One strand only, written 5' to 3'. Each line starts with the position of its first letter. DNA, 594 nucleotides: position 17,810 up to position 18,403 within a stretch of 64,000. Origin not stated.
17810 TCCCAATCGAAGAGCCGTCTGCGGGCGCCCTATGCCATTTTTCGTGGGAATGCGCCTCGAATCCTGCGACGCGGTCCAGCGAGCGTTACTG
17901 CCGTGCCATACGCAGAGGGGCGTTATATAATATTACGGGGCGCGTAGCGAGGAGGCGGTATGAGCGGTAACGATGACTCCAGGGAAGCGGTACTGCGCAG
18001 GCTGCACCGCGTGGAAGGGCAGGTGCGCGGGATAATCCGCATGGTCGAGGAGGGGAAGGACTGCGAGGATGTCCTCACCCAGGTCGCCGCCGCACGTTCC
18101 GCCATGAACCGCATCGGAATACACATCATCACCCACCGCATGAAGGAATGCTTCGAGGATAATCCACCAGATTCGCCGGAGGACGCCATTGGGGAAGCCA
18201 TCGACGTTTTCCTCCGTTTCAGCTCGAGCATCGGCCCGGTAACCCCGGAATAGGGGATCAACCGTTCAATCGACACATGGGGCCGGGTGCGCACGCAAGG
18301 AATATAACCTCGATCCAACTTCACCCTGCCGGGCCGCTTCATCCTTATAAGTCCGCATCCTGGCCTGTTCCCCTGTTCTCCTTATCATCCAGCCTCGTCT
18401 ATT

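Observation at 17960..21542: CsoR-family repressor and a perfect operator control a giant FAD/Fe-S/CCG oxidoreductase rather than a copper exporter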

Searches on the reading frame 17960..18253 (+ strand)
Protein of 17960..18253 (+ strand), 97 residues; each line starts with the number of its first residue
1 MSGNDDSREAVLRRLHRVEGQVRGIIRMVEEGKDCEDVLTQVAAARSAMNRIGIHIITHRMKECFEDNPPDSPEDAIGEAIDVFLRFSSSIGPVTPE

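Call 6: search_protein_families(library=pfam, proteins=[window:17960-18253:+], max_evalue=0.01)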
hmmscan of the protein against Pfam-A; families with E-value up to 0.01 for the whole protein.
window:17960-18253:+ (97 aa): 1 family
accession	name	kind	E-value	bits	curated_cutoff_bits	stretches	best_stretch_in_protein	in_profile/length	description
PF02583.22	Trns_repr_metal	-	3.4e-26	91.9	22.8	1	8-84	2-76/78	Metal-sensitive transcriptional repressor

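Call 16: search_solved_structures(query=window:17960-18250:+, max_evalue=1, show_alignments=5)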
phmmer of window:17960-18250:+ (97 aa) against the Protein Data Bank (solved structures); distinct sequences matched with E-value up to 1: 12.
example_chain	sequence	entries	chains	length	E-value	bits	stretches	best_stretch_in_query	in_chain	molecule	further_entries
4m1p_A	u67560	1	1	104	8.5e-13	51.7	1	8-88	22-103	Copper-sensitive operon repressor (CsoR)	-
7mq1_A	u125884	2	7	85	5.8e-12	49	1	12-86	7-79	Copper-sensing transcriptional repressor csoR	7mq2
7mq3_A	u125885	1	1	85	8.2e-12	48.5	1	12-86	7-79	Copper-sensing transcriptional repressor csoR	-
5fmn_A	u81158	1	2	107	1.2e-11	47.9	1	5-69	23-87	INRS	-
6ahx_A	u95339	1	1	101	2.5e-11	47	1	8-77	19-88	Putative cytosolic protein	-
4adz_A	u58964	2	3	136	1.1e-10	44.9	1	9-68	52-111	CSOR | COPPER SENSITIVE OPERON REPRESSOR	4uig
2hh7_A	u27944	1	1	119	1.4e-08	38.2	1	8-89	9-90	Hypothetical protein CsoR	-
5lbm_A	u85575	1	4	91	8.3e-08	35.7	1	5-74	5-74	Transcriptional repressor FrmR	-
5lcy_A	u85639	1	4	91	7.1e-07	32.7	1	6-66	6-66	Frmr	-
3aai_A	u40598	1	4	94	2.3e-06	31.1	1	8-64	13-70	Copper homeostasis operon regulatory protein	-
4uos_A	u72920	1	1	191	0.23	15.1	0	11-54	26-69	DESIGNED HELICAL BUNDLE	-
2zmu_A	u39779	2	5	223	0.65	13.6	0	21-81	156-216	Fluorescent protein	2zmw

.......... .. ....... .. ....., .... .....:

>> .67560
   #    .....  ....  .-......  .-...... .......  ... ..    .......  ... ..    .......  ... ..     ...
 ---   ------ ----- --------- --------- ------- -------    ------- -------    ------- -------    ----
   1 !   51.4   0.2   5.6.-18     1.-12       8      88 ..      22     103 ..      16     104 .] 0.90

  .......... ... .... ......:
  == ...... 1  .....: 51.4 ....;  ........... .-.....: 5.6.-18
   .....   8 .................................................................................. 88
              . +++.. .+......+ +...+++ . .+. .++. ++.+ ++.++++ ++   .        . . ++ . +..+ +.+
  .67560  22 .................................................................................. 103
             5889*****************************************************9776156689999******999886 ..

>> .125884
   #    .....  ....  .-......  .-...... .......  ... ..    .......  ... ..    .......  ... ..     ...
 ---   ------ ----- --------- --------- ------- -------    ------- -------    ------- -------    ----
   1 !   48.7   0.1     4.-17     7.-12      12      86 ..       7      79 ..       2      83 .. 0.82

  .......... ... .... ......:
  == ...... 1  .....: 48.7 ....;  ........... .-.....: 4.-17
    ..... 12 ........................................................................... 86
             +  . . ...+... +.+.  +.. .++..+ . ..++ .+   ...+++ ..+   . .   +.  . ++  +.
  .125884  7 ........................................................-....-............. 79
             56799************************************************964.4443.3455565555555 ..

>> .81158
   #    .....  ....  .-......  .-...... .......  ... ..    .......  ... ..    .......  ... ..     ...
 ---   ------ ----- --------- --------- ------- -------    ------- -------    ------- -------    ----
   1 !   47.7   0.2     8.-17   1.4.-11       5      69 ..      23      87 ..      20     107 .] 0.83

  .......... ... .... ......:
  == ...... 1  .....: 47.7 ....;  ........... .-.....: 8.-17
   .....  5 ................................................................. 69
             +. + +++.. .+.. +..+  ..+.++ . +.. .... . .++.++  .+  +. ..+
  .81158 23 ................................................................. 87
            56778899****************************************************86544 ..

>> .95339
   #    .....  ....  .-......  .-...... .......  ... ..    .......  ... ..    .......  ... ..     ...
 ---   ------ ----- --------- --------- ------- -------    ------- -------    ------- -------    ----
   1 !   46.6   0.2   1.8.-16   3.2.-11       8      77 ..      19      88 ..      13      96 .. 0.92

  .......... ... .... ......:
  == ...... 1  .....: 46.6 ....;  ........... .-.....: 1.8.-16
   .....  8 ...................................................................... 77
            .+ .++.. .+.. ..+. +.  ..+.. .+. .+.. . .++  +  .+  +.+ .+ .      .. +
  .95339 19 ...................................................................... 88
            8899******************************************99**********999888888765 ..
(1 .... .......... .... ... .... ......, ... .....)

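Call 17: find_homologous_proteins(query=window:17960-18250:+, max_evalue=0.00001)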
Query window:17960-18250:+ (97 aa): 103 proteins with E <= 0.00001 among 105 candidates.
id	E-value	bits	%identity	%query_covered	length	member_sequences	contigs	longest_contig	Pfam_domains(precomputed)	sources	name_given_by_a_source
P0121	4.4e-57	208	100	100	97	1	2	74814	PF02583.23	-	-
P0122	1.6e-48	180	86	98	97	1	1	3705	PF02583.23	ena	-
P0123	2.2e-47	177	84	100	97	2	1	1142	PF02583.23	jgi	jgi:DNA-binding FrmR family transcriptional regulator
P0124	3.9e-47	176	85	100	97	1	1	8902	PF02583.23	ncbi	-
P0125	7.2e-47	175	86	100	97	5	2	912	PF02583.23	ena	-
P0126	1.1e-46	175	84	100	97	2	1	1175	PF02583.23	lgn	-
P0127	1.1e-46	175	84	100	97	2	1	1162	PF02583.23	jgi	-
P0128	6.7e-46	172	80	100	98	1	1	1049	PF02583.23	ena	-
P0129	1.1e-45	171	79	100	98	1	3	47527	PF02583.23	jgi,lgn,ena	jgi:DNA-binding FrmR family transcriptional regulator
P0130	1.2e-45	171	80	100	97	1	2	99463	PF02583.23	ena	-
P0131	1.6e-45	171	80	100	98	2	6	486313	PF02583.23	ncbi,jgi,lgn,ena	-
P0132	3.7e-45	170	80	100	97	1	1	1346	PF02583.23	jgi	jgi:DNA-binding FrmR family transcriptional regulator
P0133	7.5e-45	169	81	100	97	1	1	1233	PF02583.23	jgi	-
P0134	7.6e-45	169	78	100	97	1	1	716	PF02583.23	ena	-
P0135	8.0e-45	169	81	100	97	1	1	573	PF02583.23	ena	-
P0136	2.3e-44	167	79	100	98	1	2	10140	PF02583.23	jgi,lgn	jgi:CsoR family transcriptional regulator, copper-sensing transcriptional repressor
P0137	5.8e-44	166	80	100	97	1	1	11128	PF02583.23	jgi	jgi:CsoR family transcriptional regulator, copper-sensing transcriptional repressor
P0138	7.5e-44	165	74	100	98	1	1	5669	PF02583.23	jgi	jgi:DNA-binding FrmR family transcriptional regulator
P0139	8.0e-44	165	81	98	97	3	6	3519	PF02583.23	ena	-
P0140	8.0e-44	165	75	100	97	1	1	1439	PF02583.23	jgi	jgi:CsoR family transcriptional regulator, copper-sensing transcriptional repressor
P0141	1.2e-43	165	80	100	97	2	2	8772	PF02583.23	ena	-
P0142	1.3e-43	165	77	100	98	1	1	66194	PF02583.23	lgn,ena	-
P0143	2.7e-43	164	77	100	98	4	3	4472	PF02583.23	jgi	jgi:DNA-binding FrmR family transcriptional regulator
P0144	4.1e-43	163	76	100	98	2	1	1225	PF02583.23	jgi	jgi:DNA-binding FrmR family transcriptional regulator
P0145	5.6e-43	163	75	100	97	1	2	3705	PF02583.23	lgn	-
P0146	7.7e-43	162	76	100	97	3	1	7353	PF02583.23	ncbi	-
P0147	8.0e-43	162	75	100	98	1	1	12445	PF02583.23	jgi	jgi:CsoR family transcriptional regulator, copper-sensing transcriptional repressor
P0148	8.4e-43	162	74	100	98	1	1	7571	PF02583.23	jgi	jgi:DNA-binding FrmR family transcriptional regulator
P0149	1.2e-42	162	78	100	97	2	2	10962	PF02583.23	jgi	jgi:DNA-binding FrmR family transcriptional regulator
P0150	1.2e-42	162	77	100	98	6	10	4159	PF02583.23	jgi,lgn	jgi:DNA-binding FrmR family transcriptional regulator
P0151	1.5e-42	161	77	100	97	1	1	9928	PF02583.23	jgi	jgi:DNA-binding FrmR family transcriptional regulator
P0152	2.5e-42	161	80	100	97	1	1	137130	PF02583.23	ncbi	ncbi:MAG: metal-sensitive transcriptional regulator [Actinomycetota bacterium]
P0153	3.0e-42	160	77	100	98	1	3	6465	PF02583.23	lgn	-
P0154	3.0e-42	160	77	100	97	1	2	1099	PF02583.23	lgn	-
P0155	6.5e-42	159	74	100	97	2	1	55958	PF02583.23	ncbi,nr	ncbi:MAG: metal-sensitive transcriptional regulator [Actinobacteria bacterium]|nr:metal-sensitive tr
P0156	6.8e-42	159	82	95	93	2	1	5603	PF02583.23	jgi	jgi:DNA-binding FrmR family transcriptional regulator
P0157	9.7e-42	159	75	100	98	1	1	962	PF02583.23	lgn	-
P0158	1.1e-41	159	78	100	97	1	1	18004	PF02583.23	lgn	-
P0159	1.3e-41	158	76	100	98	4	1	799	PF02583.23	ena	-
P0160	1.5e-41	158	73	100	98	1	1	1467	PF02583.23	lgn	-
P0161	1.8e-41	158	78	100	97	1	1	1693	PF02583.23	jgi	-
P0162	2.0e-41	158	82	95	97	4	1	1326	PF02583.23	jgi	jgi:DNA-binding FrmR family transcriptional regulator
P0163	2.4e-41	157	74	100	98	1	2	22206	PF02583.23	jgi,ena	-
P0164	2.5e-41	157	74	100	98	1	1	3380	PF02583.23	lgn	-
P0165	4.9e-41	156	79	95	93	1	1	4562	PF02583.23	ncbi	-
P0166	1.3e-40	155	71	100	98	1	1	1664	PF02583.23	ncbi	-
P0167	1.6e-40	155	75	100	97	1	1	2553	PF02583.23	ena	-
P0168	3.0e-40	154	77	100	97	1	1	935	PF02583.23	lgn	-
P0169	3.1e-40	154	75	100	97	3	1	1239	PF02583.23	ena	-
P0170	3.7e-40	154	76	100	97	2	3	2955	PF02583.23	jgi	jgi:DNA-binding FrmR family transcriptional regulator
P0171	4.8e-40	153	75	100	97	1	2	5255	PF02583.23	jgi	jgi:DNA-binding FrmR family transcriptional regulator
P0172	5.1e-40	153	75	100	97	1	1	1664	PF02583.23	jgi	jgi:DNA-binding FrmR family transcriptional regulator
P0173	1.5e-39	152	75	100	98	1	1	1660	PF02583.23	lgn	-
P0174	6.6e-39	150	73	100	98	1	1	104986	PF02583.23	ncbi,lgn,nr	ncbi:MAG: metal-sensitive transcriptional regulator [Actinomycetota bacterium]|nr:metal-sensitive tr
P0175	7.1e-39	150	72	100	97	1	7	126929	PF02583.23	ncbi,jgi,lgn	jgi:CsoR family transcriptional regulator, copper-sensing transcriptional repressor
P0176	8.0e-39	149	74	100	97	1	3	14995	PF02583.23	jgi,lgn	-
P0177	8.0e-39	149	71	100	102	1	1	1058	PF02583.23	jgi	jgi:DNA-binding FrmR family transcriptional regulator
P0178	1.4e-38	149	78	94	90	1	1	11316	PF02583.23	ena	-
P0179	2.7e-38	148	69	100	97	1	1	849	PF02583.23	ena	-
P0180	2.9e-38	148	73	100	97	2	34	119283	PF02583.23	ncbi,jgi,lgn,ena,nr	ncbi:MAG: metal-sensitive transcriptional regulator [Actinomycetota bacterium]|nr:metal-sensitive tr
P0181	3.3e-35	138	68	94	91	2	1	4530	PF02583.23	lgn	-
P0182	1.1e-34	136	68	94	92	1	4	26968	PF02583.23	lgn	-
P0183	2.0e-34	135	69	100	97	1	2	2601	PF02583.23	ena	-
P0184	3.9e-33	131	69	92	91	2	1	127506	PF02583.23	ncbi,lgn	-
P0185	2.1e-32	129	65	100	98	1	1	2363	PF02583.23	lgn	-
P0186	4.0e-32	128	68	94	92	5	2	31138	PF02583.23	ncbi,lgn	-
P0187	6.0e-32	127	68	94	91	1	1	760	PF02583.23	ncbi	-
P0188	2.4e-31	125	63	94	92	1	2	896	PF02583.23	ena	-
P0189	4.1e-31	125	66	94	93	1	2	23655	PF02583.23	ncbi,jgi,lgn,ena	-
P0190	8.7e-31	124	66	94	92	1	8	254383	PF02583.23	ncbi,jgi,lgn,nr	ncbi:metal-sensitive transcriptional regulator [Candidatus Solincola sp.]|jgi:DNA-binding FrmR famil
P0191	9.8e-31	124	64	94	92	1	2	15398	PF02583.23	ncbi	-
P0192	4.0e-30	122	64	94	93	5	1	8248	PF02583.23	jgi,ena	jgi:DNA-binding FrmR family transcriptional regulator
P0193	7.3e-30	121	59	98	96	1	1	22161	PF02583.23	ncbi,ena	-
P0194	1.1e-28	117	57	90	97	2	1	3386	PF02583.23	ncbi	-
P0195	1.1e-28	117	77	72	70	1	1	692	PF02583.23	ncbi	ncbi:MAG: metal-sensitive transcriptional regulator, partial [Candidatus Geothermincolales bacterium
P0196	3.1e-28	116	64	94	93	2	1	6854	PF02583.23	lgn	-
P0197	1.5e-27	113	62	94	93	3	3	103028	PF02583.23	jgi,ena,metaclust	metaclust:\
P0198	3.4e-27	112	56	100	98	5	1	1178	PF02583.23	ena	-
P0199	3.5e-27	112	56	100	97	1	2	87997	PF02583.23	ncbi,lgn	-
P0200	3.8e-25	106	56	99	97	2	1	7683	PF02583.23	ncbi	-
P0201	1.9e-24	103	54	94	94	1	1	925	PF02583.23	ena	-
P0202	6.8e-13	66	44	88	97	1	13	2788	PF02583.23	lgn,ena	-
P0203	1.3e-12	66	77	49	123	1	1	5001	PF02583.23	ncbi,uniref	ncbi:metal-sensitive transcriptional regulator, partial [Candidatus Solincola tengchongensis]|uniref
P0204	4.7e-12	64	43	86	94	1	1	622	PF02583.23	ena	-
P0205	7.4e-12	63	54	69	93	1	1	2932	PF02583.23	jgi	jgi:DNA-binding FrmR family transcriptional regulator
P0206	1.2e-11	62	41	89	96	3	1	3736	PF02583.23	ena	-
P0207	1.8e-11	62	41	89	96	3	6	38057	PF02583.23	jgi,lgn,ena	-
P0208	1.9e-11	62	48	69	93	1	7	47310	PF02583.23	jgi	jgi:DNA-binding FrmR family transcriptional regulator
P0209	4.4e-11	61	41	93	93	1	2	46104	PF02583.23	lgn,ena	-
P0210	5.5e-11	60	48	69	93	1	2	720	PF02583.23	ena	-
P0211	7.7e-11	60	35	92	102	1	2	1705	PF02583.23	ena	-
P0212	7.9e-11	60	49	76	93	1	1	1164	PF02583.23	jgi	jgi:DNA-binding FrmR family transcriptional regulator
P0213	1.0e-10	59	40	89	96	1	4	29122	PF02583.23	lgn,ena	-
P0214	1.1e-10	59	71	46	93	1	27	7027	PF02583.23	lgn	-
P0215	1.4e-10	59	43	88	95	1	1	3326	PF02583.23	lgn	-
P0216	1.5e-9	56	46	71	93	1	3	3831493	PF02583.23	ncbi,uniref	ncbi:metal-sensitive transcriptional regulator [Ornithinimicrobium sp. W1665]|uniref:metal-sensitive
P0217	1.5e-9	56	50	64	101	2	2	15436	PF02583.23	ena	-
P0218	1.6e-9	56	41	91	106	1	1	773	PF02583.23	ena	-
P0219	1.3e-8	53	39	93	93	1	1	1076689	PF02583.23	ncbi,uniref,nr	ncbi:metal-sensitive transcriptional regulator [Naasia lichenicola]|uniref:Metal-sensitive transcrip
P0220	2.1e-8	52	41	91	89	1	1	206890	PF02583.23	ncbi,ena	-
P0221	2.3e-8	52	42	82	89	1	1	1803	PF02583.23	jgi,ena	-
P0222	3.3e-7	48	64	45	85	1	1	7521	PF02583.23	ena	-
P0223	1.0e-6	47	61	45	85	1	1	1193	PF02583.23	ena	-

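Call 20: find_encoding_contigs(protein=P0197, flank=8000, max_places=3)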
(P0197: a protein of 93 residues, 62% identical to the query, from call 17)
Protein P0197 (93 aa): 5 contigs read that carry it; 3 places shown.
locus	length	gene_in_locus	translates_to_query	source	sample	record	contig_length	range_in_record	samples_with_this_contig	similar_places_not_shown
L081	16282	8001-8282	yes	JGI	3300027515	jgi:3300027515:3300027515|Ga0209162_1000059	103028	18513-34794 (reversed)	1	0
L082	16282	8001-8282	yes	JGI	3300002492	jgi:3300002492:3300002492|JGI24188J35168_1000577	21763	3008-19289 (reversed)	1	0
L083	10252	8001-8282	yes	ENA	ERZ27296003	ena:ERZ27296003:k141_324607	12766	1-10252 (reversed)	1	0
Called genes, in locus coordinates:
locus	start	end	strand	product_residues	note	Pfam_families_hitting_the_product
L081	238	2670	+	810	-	PF00395:SLH, PF00877:NLPC_P60, PF05382:Amidase_5 (faint), PF18986:DUF5719 (faint)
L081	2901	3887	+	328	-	PF00005:ABC_tran, PF13304:AAA_21 (weak), PF13732:DrrA1-3_C (weak)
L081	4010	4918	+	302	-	PF01061:ABC2_membrane, PF12698:ABC2_membrane_3, PF12679:ABC2_membrane_2 (weak)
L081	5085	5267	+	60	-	PF00301:Rubredoxin, PF21349:RUBY_RBDX (faint)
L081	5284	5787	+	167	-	PF02915:Rubrerythrin, PF21349:RUBY_RBDX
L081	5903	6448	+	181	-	-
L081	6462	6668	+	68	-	PF14934:TMEM254 (weak)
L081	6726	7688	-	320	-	PF01073:3Beta_HSD, PF01370:Epimerase, PF04321:RmlD_sub_bind, PF07993:NAD_binding_4 (faint), PF16363:GDP_Man_Dehyd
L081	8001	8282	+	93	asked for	PF02583:Trns_repr_metal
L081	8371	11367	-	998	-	PF01565:FAD_binding_4, PF02913:FAD-oxidase_C (weak), PF13183:Fer4_8, PF13534:Fer4_17, PF02754:CCG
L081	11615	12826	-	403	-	PF00108:Thiolase_N, PF22691:Thiolase_C_1, PF02803:Thiolase_C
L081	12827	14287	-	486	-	PF08541:ACP_syn_III_C, PF12172:zf-ChsH2 (weak)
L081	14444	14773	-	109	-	-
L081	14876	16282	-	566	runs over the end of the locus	PF13200:DUF4015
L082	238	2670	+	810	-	-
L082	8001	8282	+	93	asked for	PF02583:Trns_repr_metal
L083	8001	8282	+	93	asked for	PF02583:Trns_repr_metal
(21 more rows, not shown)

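Call 21: find_encoding_contigs(protein=P0193, flank=8000, max_places=3)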
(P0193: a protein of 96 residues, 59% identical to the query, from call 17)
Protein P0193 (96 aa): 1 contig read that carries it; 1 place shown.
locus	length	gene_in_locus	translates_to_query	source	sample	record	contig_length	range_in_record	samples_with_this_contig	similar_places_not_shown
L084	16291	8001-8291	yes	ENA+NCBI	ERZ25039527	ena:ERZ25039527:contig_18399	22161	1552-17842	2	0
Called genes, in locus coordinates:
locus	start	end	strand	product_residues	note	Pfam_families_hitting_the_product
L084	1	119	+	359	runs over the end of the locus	PF01590:GAF, PF13185:GAF_2, PF13492:GAF_3 (weak), PF07730:HisKA_3, PF13581:HATPase_c_2, PF02518:HATPase_c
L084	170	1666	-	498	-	PF01266:DAO (faint), PF01593:Amino_oxidase, PF13450:NAD_binding_8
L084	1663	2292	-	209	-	PF00440:TetR_N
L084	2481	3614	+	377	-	PF01757:Acyl_transf_3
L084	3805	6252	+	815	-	PF00395:SLH, PF00877:NLPC_P60, PF18986:DUF5719 (weak)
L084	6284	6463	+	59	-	PF00301:Rubredoxin, PF21349:RUBY_RBDX (faint)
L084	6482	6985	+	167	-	PF02915:Rubrerythrin, PF21349:RUBY_RBDX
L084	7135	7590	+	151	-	-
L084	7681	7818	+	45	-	-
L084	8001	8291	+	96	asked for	PF02583:Trns_repr_metal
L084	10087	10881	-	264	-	PF02754:CCG (weak)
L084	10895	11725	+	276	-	-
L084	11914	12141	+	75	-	-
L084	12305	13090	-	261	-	PF01565:FAD_binding_4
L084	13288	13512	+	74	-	PF04255:DUF433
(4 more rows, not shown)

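Call 22: find_encoding_contigs(protein=P0199, flank=8000, max_places=3)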
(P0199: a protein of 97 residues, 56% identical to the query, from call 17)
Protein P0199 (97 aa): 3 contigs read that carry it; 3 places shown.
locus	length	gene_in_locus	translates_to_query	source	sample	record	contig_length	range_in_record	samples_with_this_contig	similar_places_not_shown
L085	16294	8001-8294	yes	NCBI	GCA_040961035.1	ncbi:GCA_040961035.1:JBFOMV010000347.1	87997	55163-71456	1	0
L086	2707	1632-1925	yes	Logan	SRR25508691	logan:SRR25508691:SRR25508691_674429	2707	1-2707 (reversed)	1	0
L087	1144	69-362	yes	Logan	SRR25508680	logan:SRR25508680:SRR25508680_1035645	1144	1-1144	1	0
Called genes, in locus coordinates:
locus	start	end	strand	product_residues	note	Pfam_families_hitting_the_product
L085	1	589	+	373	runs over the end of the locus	PF00781:DAGK_cat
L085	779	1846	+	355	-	PF13439:Glyco_transf_4, PF13579:Glyco_trans_4_4, PF00534:Glycos_transf_1, PF13692:Glyco_trans_1_4, PF26337:Gtf3_C (faint)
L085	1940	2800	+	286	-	PF00106:adh_short, PF08659:KR, PF13561:adh_short_C2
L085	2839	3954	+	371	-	PF00890:FAD_binding_2 (weak), PF01266:DAO (faint), PF01494:FAD_binding_3 (weak), PF03486:HI0933_like (faint), PF07992:Pyr_redox_2, PF12831:FAD_oxidored (weak), PF13450:NAD_binding_8 (faint)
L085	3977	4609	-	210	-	PF14196:ATC_hydrolase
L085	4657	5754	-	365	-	-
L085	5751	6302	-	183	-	-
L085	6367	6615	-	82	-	PF03144:GTP_EFTU_D2 (weak)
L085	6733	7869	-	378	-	-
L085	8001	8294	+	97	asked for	PF02583:Trns_repr_metal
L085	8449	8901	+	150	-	PF00582:Usp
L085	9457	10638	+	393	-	PF01837:HcyBio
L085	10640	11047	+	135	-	PF09383:NIL, PF13183:Fer4_8 (faint), PF12838:Fer4_7, PF00037:Fer4, PF13237:Fer4_10 (weak), PF14697:Fer4_21, PF13187:Fer4_9, PF00037:Fer4 (weak), +5 more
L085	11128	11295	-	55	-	-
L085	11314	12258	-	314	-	PF00890:FAD_binding_2 (weak), PF01134:GIDA (faint), PF01946:Thi4 (faint), PF03486:HI0933_like (faint), PF07992:Pyr_redox_2, PF12831:FAD_oxidored (weak), PF13738:Pyr_redox_3, PF00070:Pyr_redox, +2 more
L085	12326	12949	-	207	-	PF00081:Sod_Fe_N, PF02777:Sod_Fe_C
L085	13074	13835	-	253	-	PF04542:Sigma70_r2, PF04539:Sigma70_r3, PF01381:HTH_3 (faint), PF08281:Sigma70_r4_2, PF04545:Sigma70_r4, PF13384:HTH_23 (weak)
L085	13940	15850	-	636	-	PF06480:FtsH_ext, PF00004:AAA, PF17862:AAA_lid_3, PF01434:Peptidase_M41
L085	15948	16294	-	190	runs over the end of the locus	PF00210:Ferritin, PF02915:Rubrerythrin, PF23458:DUF7130 (weak), PF21349:RUBY_RBDX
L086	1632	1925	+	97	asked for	PF02583:Trns_repr_metal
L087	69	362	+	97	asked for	PF02583:Trns_repr_metal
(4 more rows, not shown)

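Call 24: search_protein_families(library=ncbifam, proteins=[window:17960-18250:+], max_evalue=0.001)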
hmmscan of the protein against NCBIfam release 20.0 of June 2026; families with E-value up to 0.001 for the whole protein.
window:17960-18250:+ (97 aa): 3 families
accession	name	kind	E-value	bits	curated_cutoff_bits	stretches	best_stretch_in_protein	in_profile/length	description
NF052430.1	repress_RicR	exception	5.8e-16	58.9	175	1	5-67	5-67/93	copper-sensing transcriptional repressor RicR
NF008464.0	PRK11352.1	equivalog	1.4e-11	44.6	133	1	5-74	5-74/91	formaldehyde-responsive transcriptional repressor FrmR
NF011613.0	PRK15039.1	equivalog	4.6e-08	33.6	138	1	11-66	11-66/90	Ni(II)/Co(II)-binding transcriptional repressor RcnR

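Call 30: find_encoding_contigs(protein=P0121, flank=10000, max_places=2)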
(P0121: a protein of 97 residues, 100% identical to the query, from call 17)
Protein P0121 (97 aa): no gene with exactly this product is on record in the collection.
